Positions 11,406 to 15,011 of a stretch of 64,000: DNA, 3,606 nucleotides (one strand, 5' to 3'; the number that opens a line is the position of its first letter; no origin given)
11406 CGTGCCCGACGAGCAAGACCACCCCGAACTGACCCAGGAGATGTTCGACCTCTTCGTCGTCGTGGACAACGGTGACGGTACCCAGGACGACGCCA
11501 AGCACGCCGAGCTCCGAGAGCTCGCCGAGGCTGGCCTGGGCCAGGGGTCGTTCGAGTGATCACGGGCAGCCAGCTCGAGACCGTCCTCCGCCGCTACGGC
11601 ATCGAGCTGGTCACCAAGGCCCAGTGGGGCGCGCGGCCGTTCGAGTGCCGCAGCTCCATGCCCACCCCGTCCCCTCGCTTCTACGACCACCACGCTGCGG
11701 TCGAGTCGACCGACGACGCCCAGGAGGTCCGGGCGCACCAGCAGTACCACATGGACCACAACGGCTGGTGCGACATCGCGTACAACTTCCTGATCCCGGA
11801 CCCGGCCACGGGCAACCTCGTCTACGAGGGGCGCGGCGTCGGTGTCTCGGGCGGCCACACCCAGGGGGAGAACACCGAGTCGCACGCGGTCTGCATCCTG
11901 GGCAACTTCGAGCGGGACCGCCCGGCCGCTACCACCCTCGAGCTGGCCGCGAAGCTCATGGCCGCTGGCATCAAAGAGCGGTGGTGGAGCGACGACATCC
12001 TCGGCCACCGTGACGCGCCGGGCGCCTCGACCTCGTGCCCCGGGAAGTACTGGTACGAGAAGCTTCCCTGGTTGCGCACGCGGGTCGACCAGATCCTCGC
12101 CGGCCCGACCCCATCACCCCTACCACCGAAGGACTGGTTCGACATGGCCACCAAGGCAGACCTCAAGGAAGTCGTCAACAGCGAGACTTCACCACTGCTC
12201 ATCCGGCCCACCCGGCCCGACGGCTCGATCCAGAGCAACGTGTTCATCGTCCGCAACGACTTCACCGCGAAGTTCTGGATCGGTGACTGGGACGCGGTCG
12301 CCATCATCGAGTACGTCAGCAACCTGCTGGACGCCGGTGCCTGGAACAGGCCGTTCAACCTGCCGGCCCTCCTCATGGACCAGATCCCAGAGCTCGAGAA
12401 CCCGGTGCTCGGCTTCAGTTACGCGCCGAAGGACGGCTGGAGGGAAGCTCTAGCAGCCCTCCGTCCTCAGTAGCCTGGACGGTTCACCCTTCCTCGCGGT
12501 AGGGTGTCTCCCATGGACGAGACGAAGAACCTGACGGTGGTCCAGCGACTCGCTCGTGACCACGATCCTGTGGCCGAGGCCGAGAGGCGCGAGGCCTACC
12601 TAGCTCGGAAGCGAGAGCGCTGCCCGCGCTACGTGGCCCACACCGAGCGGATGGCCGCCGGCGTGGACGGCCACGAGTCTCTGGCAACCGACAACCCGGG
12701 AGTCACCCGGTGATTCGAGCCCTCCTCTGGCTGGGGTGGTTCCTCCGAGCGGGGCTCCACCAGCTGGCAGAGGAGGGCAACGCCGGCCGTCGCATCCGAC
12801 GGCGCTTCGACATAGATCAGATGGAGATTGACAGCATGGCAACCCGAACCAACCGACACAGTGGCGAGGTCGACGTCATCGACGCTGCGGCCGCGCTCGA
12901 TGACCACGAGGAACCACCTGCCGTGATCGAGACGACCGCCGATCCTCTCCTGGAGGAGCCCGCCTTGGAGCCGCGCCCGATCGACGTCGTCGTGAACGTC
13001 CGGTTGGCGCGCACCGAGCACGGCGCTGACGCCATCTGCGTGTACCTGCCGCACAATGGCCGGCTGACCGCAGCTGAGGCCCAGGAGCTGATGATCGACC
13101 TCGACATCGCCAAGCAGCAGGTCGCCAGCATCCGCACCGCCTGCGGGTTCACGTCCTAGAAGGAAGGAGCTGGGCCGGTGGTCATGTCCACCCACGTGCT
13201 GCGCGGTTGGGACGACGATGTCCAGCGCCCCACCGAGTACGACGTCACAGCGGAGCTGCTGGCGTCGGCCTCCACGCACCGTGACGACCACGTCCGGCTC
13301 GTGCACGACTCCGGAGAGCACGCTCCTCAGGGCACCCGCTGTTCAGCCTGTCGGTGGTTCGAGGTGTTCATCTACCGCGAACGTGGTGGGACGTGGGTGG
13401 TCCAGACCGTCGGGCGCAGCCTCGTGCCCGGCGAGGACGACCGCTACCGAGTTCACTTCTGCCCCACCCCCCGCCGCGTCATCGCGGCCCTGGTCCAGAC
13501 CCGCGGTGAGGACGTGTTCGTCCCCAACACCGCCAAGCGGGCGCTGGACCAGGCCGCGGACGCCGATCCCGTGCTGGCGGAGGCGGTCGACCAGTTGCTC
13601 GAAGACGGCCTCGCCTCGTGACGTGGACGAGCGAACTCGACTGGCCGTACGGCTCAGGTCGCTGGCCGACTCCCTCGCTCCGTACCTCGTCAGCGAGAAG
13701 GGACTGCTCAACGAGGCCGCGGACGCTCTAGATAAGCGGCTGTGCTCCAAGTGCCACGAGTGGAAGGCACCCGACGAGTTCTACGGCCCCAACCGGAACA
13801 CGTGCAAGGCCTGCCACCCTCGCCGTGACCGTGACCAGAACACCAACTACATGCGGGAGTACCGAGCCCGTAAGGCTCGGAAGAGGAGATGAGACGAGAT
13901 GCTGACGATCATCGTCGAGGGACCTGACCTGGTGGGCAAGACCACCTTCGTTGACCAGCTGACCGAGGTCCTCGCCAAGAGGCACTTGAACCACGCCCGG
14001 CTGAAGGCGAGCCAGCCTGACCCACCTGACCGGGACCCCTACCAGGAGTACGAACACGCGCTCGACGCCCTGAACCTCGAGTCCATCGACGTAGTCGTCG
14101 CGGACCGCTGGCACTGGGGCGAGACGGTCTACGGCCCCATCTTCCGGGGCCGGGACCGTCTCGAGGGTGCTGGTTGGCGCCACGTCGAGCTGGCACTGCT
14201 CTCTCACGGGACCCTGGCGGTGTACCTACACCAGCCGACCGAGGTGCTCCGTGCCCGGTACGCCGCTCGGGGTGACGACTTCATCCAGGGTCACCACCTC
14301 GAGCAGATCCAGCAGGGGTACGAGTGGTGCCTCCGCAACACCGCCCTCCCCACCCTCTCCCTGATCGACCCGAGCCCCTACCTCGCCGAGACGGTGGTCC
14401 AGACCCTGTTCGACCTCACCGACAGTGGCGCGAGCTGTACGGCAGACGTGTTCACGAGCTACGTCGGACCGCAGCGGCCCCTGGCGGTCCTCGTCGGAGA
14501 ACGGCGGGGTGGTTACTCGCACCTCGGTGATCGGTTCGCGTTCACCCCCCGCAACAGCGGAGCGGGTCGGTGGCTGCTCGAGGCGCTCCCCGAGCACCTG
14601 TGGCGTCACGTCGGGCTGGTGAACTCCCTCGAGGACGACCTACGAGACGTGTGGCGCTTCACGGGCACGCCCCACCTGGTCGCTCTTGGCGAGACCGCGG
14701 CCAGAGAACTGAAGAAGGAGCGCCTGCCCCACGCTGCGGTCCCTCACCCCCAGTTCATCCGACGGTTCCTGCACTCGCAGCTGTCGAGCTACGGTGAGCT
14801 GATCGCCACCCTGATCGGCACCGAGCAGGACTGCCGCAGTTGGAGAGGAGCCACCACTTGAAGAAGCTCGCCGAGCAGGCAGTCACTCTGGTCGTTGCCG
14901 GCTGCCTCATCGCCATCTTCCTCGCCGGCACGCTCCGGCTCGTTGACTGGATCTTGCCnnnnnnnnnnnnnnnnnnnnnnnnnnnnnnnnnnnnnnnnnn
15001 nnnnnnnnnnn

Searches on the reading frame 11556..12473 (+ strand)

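Call 3: search_protein_families(library=pfam, proteins=[window:11556-12473:+], max_evalue=0.01)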
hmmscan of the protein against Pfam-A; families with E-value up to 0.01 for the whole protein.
window:11556-12473:+ (305 aa): 1 family
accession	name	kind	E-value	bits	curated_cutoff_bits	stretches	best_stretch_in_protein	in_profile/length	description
PF01510.30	Amidase_2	-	9.8e-12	45.8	26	1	45-164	11-131/131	N-acetylmuramoyl-L-alanine amidase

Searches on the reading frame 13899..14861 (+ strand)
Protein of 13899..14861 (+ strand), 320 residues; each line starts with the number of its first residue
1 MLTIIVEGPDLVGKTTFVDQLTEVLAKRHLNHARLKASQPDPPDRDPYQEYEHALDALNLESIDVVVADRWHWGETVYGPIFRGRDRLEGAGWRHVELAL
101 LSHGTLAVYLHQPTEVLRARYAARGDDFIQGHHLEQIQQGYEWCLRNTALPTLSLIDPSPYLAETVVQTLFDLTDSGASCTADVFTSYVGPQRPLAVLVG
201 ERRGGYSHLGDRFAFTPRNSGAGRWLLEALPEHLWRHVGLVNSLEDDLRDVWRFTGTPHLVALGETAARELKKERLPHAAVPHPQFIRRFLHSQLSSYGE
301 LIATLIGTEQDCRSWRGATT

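Call 3: search_protein_families(library=pfam, proteins=[window:13899-14861:+], max_evalue=0.01)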
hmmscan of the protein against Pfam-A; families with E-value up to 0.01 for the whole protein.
window:13899-14861:+ (320 aa): 1 family
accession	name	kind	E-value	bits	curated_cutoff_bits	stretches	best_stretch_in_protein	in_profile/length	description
PF01712.25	dNK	-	0.0017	18.5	27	0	101-158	120-180/203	Deoxynucleoside kinase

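Call 4: search_protein_families(library=phrogs, proteins=[window:13899-14861:+], max_evalue=0.001)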
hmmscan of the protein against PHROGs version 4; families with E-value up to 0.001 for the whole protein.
window:13899-14861:+ (320 aa): 1 family
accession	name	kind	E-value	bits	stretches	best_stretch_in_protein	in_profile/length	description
phrog_761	-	other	1.4e-18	68.7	1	1-150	19-186/362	thymidylate kinase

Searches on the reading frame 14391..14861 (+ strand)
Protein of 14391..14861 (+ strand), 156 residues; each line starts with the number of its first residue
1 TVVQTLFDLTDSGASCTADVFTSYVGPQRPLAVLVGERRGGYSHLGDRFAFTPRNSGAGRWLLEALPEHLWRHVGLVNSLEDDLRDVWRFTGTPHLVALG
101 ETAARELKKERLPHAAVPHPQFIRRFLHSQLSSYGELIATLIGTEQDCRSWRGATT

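Call 66: search_solved_structures(query=window:14391-14861:+, max_evalue=10, show_alignments=2)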
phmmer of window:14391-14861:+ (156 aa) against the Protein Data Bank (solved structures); distinct sequences matched with E-value up to 10: 1.
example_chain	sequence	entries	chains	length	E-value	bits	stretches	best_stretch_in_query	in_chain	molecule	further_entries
2y4r_A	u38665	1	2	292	0.45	13.7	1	55-87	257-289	4-AMINO-4-DEOXYCHORISMATE LYASE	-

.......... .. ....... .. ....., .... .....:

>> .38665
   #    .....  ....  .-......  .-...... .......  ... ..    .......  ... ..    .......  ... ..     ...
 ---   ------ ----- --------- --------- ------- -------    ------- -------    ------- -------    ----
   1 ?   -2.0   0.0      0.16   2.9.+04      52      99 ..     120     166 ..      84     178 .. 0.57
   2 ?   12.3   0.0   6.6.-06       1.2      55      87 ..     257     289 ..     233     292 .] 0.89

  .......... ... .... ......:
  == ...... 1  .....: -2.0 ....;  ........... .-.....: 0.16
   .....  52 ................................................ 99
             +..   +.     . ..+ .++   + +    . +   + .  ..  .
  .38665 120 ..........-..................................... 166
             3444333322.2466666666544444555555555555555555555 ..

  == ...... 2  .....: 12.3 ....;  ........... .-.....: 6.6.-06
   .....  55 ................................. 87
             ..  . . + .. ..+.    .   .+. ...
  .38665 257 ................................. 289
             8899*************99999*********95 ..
